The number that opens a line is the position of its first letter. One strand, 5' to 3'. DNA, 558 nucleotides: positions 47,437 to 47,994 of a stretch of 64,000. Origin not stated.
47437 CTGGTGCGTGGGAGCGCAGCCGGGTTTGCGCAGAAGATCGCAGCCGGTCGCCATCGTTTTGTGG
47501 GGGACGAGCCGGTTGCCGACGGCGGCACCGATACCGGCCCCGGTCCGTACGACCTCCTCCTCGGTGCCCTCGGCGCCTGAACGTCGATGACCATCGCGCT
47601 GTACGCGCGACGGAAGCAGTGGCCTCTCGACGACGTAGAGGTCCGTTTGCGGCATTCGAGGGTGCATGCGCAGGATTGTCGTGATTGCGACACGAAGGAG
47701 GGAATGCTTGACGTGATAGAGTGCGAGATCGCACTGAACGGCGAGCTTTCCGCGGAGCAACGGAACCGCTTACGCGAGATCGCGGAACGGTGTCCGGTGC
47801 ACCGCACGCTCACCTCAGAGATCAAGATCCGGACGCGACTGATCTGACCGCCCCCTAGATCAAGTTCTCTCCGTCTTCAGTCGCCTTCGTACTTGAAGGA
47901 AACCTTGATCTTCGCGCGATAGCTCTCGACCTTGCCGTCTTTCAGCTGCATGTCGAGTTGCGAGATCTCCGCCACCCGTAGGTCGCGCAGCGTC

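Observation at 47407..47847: OsmC/Ohr-family gene with TGA replacing the N-terminal conserved Cys codon: selenocysteine candidate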

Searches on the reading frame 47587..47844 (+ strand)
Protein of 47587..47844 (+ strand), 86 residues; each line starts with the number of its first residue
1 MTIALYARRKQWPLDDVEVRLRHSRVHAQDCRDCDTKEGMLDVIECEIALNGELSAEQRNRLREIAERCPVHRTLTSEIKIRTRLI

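Call 12: find_encoding_contigs(protein=window:47587-47844:+, flank=10000, max_places=10)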
Protein seq(86 aa) (86 aa): 22 contigs read that carry it; 10 places shown.
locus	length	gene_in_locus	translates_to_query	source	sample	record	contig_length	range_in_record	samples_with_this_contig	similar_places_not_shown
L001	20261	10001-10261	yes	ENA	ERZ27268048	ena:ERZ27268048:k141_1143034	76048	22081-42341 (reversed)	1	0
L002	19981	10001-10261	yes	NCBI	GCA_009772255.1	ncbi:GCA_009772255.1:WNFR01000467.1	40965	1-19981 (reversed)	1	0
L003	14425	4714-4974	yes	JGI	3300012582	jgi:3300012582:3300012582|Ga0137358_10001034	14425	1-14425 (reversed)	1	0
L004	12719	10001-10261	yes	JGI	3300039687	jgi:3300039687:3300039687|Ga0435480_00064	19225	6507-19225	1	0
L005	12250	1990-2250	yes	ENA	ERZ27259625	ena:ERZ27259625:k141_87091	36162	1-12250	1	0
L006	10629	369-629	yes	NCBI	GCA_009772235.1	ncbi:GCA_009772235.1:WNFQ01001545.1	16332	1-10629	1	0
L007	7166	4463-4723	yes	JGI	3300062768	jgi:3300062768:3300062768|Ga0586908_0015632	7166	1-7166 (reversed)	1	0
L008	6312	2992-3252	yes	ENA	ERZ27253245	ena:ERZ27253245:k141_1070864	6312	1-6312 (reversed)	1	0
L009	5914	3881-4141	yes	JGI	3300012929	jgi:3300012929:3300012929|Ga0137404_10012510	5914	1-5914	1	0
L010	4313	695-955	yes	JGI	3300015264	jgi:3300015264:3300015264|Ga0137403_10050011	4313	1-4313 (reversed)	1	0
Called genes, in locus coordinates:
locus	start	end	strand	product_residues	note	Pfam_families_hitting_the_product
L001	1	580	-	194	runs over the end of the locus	PF19671:DUF6174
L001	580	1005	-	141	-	-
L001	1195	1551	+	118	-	PF04542:Sigma70_r2 (weak)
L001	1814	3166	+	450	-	PF01408:GFO_IDH_MocA, PF19051:GFO_IDH_MocA_C2 (faint), PF02894:GFO_IDH_MocA_C (weak), PF22725:GFO_IDH_MocA_C3 (weak)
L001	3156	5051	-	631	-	PF00930:DPPIV_N (faint), PF07676:PD40 (faint), PF26550:Tricorn_2nd (faint), PF26549:Tricorn_N, PF10503:Esterase_PHB (weak), PF00561:Abhydrolase_1 (weak), PF12146:Hydrolase_4 (faint), PF00326:Peptidase_S9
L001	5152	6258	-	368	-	PF01408:GFO_IDH_MocA, PF02894:GFO_IDH_MocA_C, PF22725:GFO_IDH_MocA_C3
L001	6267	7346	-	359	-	PF12006:DUF3500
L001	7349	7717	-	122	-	PF14534:DUF4440, PF07366:SnoaL, PF12680:SnoaL_2, PF13474:SnoaL_3 (weak)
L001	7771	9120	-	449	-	PF00324:AA_permease, PF13520:AA_permease_2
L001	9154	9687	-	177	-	PF13302:Acetyltransf_3, PF00583:Acetyltransf_1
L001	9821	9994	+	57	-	-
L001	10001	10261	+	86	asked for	PF02566:OsmC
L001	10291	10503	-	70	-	PF07311:Dodecin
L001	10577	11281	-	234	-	PF14329:DUF4386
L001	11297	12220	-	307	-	PF00291:PALP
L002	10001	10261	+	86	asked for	PF02566:OsmC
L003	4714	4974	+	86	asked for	PF02566:OsmC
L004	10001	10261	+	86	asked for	PF02566:OsmC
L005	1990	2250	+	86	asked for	PF02566:OsmC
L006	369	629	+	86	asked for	PF02566:OsmC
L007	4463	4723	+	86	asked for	PF02566:OsmC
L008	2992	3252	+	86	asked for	PF02566:OsmC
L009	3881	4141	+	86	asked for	PF02566:OsmC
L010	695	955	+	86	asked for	PF02566:OsmC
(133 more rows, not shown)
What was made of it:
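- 47407..47847 (+): Complete OsmC-like selenoprotein gene: 146 codons including Sec58, with a TGA stop at 47845-47847. Call 12 shows public gene calls splitting it into 57-aa and 86-aa ORFs.
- The same TGA is in at least 22 independent contigs from different samples and assemblers (call 12).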
